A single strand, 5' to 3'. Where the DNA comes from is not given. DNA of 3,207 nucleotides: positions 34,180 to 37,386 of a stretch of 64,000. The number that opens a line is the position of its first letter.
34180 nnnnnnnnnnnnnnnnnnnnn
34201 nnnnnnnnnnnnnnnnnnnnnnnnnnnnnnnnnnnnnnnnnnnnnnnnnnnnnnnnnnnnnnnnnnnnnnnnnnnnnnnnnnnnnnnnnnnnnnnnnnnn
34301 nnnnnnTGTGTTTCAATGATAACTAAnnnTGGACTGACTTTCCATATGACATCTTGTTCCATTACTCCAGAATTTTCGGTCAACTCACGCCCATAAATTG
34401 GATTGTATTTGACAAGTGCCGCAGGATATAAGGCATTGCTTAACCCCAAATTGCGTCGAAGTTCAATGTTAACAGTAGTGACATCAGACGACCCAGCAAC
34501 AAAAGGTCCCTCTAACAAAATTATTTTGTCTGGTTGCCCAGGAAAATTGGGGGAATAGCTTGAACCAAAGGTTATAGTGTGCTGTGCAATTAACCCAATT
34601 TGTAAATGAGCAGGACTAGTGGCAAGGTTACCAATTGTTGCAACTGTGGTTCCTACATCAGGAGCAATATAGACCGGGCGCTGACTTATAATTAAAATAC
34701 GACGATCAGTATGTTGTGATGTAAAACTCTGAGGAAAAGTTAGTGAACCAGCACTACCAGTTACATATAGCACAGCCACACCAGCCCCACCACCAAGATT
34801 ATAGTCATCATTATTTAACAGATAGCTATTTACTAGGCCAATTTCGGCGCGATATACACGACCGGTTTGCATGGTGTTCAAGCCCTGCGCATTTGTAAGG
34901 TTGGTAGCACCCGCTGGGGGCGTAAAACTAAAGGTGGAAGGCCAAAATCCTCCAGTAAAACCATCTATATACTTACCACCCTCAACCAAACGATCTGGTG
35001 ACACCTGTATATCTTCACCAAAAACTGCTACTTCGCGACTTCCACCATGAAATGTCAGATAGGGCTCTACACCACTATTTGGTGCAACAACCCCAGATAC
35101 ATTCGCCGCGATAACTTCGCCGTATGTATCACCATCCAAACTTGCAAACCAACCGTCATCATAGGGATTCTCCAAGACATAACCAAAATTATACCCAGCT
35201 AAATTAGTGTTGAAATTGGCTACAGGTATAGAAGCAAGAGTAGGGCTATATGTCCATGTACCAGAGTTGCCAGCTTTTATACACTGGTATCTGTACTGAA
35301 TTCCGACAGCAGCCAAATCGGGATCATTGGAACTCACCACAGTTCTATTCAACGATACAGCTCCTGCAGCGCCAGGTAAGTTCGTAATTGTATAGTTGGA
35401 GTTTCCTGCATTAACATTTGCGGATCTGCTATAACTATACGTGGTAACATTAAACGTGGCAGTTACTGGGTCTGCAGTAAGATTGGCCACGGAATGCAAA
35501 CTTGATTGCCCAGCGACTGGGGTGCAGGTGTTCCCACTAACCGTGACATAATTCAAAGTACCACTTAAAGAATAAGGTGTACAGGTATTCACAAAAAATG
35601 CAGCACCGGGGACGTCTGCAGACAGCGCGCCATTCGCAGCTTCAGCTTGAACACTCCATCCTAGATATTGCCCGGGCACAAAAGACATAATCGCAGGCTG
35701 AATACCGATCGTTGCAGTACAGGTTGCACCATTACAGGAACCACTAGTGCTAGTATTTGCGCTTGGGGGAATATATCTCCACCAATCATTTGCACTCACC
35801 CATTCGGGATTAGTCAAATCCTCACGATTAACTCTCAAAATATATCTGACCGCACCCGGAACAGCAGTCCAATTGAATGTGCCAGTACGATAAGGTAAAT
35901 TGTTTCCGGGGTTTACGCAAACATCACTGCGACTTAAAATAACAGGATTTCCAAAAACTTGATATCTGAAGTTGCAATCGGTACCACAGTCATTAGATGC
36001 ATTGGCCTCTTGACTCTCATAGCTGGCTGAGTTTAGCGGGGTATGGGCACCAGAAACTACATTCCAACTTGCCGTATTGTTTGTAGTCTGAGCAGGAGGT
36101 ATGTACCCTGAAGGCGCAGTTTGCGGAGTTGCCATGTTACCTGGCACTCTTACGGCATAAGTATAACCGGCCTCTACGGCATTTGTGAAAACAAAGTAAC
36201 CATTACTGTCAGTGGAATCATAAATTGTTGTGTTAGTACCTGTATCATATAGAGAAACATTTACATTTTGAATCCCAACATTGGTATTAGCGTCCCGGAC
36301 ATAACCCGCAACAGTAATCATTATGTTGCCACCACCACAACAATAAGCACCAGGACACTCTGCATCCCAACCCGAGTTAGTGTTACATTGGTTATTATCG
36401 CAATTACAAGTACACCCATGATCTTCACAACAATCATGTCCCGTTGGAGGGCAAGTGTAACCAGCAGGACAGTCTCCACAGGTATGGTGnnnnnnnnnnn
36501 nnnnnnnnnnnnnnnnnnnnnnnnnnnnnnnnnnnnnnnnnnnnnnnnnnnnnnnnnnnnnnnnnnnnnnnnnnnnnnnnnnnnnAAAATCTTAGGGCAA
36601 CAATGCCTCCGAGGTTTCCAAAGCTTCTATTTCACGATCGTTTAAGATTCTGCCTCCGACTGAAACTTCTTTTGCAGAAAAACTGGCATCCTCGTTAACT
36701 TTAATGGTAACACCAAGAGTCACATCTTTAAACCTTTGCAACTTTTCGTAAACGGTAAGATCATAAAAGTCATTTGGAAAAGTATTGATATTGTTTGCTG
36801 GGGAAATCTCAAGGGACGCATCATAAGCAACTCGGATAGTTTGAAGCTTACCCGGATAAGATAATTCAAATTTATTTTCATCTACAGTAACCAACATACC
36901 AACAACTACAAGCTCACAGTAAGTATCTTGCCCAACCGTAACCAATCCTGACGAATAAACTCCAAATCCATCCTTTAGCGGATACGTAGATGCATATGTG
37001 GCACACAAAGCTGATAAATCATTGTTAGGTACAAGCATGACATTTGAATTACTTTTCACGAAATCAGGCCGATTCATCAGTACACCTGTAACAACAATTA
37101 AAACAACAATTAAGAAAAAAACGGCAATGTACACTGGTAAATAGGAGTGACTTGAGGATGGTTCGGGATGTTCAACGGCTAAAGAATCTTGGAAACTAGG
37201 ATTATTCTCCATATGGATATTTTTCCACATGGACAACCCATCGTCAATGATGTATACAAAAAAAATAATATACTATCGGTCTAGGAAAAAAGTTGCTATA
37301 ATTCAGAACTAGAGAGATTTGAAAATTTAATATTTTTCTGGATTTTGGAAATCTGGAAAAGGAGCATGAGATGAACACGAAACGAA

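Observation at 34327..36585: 752-aa Cys-rich secreted protein heading the minor-pilin operon; candidate non-canonical pilus tip adhesin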

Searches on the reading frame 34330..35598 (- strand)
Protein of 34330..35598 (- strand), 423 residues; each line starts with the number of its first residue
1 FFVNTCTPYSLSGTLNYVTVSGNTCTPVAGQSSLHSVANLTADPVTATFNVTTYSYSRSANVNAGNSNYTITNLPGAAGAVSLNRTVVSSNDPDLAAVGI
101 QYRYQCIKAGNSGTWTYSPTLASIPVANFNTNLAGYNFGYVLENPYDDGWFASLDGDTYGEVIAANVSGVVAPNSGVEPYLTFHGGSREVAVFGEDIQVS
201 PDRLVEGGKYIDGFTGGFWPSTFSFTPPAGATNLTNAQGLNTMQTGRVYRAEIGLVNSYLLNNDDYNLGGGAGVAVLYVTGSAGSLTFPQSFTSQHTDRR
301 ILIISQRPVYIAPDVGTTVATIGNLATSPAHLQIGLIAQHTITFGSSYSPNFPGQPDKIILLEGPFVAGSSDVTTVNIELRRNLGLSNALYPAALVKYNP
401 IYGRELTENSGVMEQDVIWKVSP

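Call 66: predict_structure(alignment_id=A5)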
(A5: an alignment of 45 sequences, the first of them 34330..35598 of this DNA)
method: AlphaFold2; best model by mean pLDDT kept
length: 423 residues; sequences in the alignment: 45
mean_pLDDT: 91.9   pTM: 0.88
mean pLDDT of the five models: 91.9, 91.0, 90.4, 90.0, 89.3
residues with pLDDT >= 90: 346; 70-90: 50; 50-70: 25; < 50: 2
segments of 3 or more residues with pLDDT < 50: none
pLDDT, mean of each block of 10 residues (from residue 1): 69 95 92 68 88 96 92 96 92 91 95 94 90 96 95 96 96 96 93 95 95 81 91 96 96 98 98 97 97 98 98 97 96 97 96 91 94 86 97 97 87 66 52
secondary structure, 60 per line:
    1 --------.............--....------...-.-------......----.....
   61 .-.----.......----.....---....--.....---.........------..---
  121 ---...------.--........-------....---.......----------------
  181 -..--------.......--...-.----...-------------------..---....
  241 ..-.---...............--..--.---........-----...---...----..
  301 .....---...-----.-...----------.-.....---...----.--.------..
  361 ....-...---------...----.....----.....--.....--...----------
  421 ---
elements in order: E9-21 E24-27 E46-51 E56-61 E68-74 E79-83 E87-90 H93-97 E101-109 E124-126 E136-143 E151-154 E158-164 E192-198 E210-212 H237-242 E248-252 H253-262 E273-280 E286-288 E292-294 E299-305 E309-311 E334-338 E342-344 E359-364 E366-368 E378-380 H385-389 E394-398 H401-405

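Call 72: fold_search(model_id=the predicted structure, library=pdb)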
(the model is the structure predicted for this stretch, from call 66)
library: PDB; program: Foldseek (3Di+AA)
matches with E <= 10: 261; with E <= 0.001: 0
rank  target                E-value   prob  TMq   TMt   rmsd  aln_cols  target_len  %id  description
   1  7w7i_F                1.9e-02  0.18  0.11  0.13  16.0       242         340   11  Crystal Structure of shaft pilin PitB from pilus islet-2 of Streptococcus oralis (released 2022-06-01)
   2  7w7i_G                3.5e-02  0.30  0.13  0.15  13.9       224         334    9  Crystal Structure of shaft pilin PitB from pilus islet-2 of Streptococcus oralis (released 2022-06-01)
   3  7w7i_C                4.5e-02  0.33  0.14  0.16  13.6       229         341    9  Crystal Structure of shaft pilin PitB from pilus islet-2 of Streptococcus oralis (released 2022-06-01)
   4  4u49_B                4.5e-02  0.08  0.11  0.13  22.2       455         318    8  Crystal structure of Pectate Lyase Pel3 from Pectobacterium carotovorum with two monomers in the A.U (released 2015-08-05)
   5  7w7i_A                5.2e-02  0.25  0.12  0.15  13.7       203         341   11  Crystal Structure of shaft pilin PitB from pilus islet-2 of Streptococcus oralis (released 2022-06-01)
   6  5u6f                  7.4e-02  0.80  0.16  0.21   8.9       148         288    9  Bacterial adhesin from Mobiluncus mulieris containing intramolecular disulfide, isopeptide, and ester bond cross-links ( (released 2018-06-13)
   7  8j0n_G                8.6e-02  0.96  0.15  0.49   7.7       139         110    5  cryo-EM structure of human EMC (released 2024-04-03)
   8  5ek8                  8.6e-02  0.60  0.14  0.09  13.5       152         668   14  Crystal structure of a 9R-lipoxygenase from Cyanothece PCC8801 at 2.7 Angstroms (released 2015-12-23)
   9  7w7i_B                9.1e-02  0.21  0.13  0.15  14.2       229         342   10  Crystal Structure of shaft pilin PitB from pilus islet-2 of Streptococcus oralis (released 2022-06-01)
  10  8j0o_G                1.0e-01  0.84  0.13  0.35   9.4       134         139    4  cryo-EM structure of human EMC and VDAC (released 2024-04-03)
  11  7w7i_D                1.0e-01  0.13  0.11  0.14  16.1       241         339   10  Crystal Structure of shaft pilin PitB from pilus islet-2 of Streptococcus oralis (released 2022-06-01)
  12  3is1                  1.4e-01  0.97  0.16  0.17   7.0       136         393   10  Crystal structure of functional region of UafA from Staphylococcus saprophyticus in C2 form at 2.45 angstrom resolution (released 2010-09-08)
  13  3b4n_A                1.8e-01  0.05  0.12  0.14  22.0       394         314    8  Crystal Structure Analysis of Pectate Lyase PelI from Erwinia chrysanthemi (released 2008-04-29)
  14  4jdz_B                1.9e-01  0.95  0.20  0.20   5.5       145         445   15  Structures of SdrD from Staphylococcus aureus reveal the molecular mechanism of how the cell surface receptors recogni (released 2013-06-19)
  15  3is0                  2.5e-01  0.92  0.16  0.17   7.0       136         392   10  Crystal structure of functional region of UafA from Staphylococcus saprophyticus in the presence of cholesterol (released 2010-09-08)
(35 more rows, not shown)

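Call 96: search_solved_structures(query=A5, max_evalue=10, show_alignments=2)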
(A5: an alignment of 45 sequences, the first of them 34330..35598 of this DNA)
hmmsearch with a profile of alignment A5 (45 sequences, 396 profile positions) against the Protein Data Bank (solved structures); distinct sequences matched with E-value up to 10: 0.

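Call 101: fold_search(model_id=the predicted structure, library=viral)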
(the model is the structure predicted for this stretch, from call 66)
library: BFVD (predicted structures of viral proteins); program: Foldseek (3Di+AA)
matches with E <= 10: 212; with E <= 0.001: 0
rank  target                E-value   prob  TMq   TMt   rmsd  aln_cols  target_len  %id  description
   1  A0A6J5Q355            7.0e-03  0.08  0.10  0.06  32.7       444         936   13  Uncharacterized protein [uncultured Caudovirales phage]
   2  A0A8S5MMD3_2          1.7e-02  0.75  0.13  0.06  22.5       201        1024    8  Baseplate J like protein [Siphoviridae sp. ctxc31]
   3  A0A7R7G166            2.4e-02  0.99  0.19  0.28   9.1       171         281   12  (no name in the UniProt tables at hand)
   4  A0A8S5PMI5            2.9e-02  0.41  0.14  0.21  19.1       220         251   11  Uncharacterized protein [Siphoviridae sp. ctnsL8]
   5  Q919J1                4.1e-02  0.07  0.11  0.07  21.8       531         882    9  CUN085 putative occlusion body protein [Culex nigripalpus nucleopolyhedrovirus (isolate Florida/1997)]
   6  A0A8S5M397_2          6.2e-02  0.28  0.12  0.06  20.9       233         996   11  FdeC-like protein [Siphoviridae sp. ctqpo8]
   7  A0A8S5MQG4            6.9e-02  0.77  0.16  0.23   9.8       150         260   10  Uncharacterized protein [Siphoviridae sp. ctA4S13]
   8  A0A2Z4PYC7            1.1e-01  0.30  0.12  0.14  17.5       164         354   20  (no name in the UniProt tables at hand)
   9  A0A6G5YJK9            1.6e-01  0.10  0.09  0.07  23.7       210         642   12  (no name in the UniProt tables at hand)
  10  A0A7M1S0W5            1.9e-01  0.30  0.15  0.20  12.1       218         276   13  Uncharacterized protein [uncultured phage cr85_1]
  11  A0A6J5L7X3            2.7e-01  0.16  0.11  0.24  17.9       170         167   14  Uncharacterized protein [uncultured Caudovirales phage]
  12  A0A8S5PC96            3.1e-01  0.41  0.15  0.33  10.9       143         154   11  Uncharacterized protein [Siphoviridae sp. ctCeQ13]
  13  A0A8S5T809            3.7e-01  0.60  0.18  0.24   5.7       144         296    8  Tail sheath protein [Siphoviridae sp. ctmwf23]
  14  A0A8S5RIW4            4.7e-01  0.41  0.15  0.23  10.0       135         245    8  Uncharacterized protein [virus sp. ctDJ83]
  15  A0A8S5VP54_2          5.0e-01  0.75  0.16  0.06   8.0       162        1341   10  (no name in the UniProt tables at hand)
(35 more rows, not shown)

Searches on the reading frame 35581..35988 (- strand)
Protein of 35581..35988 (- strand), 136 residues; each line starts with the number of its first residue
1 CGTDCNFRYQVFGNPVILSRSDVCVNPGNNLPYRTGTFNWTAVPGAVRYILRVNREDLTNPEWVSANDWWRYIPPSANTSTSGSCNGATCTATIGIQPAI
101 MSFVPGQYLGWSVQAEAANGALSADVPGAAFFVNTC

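Call 111: search_protein_families(library=pfam, proteins=[window:35581-35988:-], max_evalue=10)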
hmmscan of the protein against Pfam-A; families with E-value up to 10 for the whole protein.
seq(136 aa): 0 families

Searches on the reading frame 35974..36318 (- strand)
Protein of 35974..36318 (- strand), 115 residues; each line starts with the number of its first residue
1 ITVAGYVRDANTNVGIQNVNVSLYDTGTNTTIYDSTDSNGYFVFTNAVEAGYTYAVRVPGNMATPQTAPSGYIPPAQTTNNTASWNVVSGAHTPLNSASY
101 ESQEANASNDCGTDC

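Call 111: search_protein_families(library=pfam, proteins=[window:35974-36318:-], max_evalue=10)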
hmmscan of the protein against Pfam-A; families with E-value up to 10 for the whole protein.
seq(115 aa): 9 families
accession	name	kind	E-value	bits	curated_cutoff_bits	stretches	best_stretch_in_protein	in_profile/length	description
PF13620.12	CarboxypepD_reg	-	1.7e-08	35.2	32.3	1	2-79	1-75/82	Carboxypeptidase regulatory-like domain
PF17210.9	SdrD_B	-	4.4e-06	27.3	29.7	1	9-67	18-76/112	SdrD B-like domain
PF13715.12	CarbopepD_reg_2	-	2e-05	25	32.2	1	3-58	1-52/88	CarboxypepD_reg-like domain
PF11974.14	bMG3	-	0.035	14.5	34.9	1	7-50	19-62/103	Bacterial alpha-2-macroglobulin MG3 domain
PF22904.2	NOMO1-like_2nd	-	0.064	13.8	27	1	3-53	6-57/90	BOS complex subunit NOMO1-like, second beta sandwich domain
PF24306.1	THSD1_N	-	0.089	13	27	1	9-33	24-48/100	THSD1 N-terminal domain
PF09430.16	EMC7_beta-sandw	-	0.14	12.8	26.6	1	12-60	3-49/122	ER membrane protein complex subunit 7, beta-sandwich domain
PF17802.7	SpaA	-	0.14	12.8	23.1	1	9-56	9-56/91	Prealbumin-like fold domain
PF18224.6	ToxB_N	-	0.37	11.3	25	1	25-46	19-40/61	ToxB N-terminal domain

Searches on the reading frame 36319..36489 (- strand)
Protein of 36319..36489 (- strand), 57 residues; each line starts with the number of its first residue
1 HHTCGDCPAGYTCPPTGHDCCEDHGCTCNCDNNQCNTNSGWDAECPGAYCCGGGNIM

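Call 111: search_protein_families(library=pfam, proteins=[window:36319-36489:-], max_evalue=10)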
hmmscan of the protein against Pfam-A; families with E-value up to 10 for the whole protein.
seq(57 aa): 0 families

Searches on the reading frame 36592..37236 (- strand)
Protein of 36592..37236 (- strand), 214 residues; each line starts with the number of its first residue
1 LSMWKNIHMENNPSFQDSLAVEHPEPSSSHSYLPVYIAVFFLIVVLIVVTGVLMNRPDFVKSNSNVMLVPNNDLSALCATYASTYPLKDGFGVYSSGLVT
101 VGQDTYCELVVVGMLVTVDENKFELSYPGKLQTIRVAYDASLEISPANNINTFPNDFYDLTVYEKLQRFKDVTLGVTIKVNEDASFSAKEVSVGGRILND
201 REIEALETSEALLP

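Call 6: search_protein_families(library=pfam, proteins=[window:36592-37236:-], max_evalue=1)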
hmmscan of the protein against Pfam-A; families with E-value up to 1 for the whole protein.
window:36592-37236:- (214 aa): 2 families
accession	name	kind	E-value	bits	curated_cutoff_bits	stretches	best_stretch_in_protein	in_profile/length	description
PF01292.26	Ni_hydr_CYTB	-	0.054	13.7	30.1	1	19-62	85-125/179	Prokaryotic cytochrome b561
PF19779.4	DUF6264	-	0.41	11.2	31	1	32-61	153-182/183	Family of unknown function (DUF6264)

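Call 11: search_protein_families(library=ncbifam, proteins=[window:36592-37236:-], max_evalue=0.1)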
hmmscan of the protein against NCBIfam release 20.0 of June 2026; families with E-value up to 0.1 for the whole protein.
window:36592-37236:- (214 aa): 2 families
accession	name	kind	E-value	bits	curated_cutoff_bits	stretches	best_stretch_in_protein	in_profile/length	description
NF011582.1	PRK15006.1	equivalog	0.023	14.3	204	1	35-69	173-208/248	thiosulfate reductase cytochrome B subunit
TIGR00261.1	traB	subfamily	0.043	12.8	178.35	1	31-101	237-308/380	TraB family protein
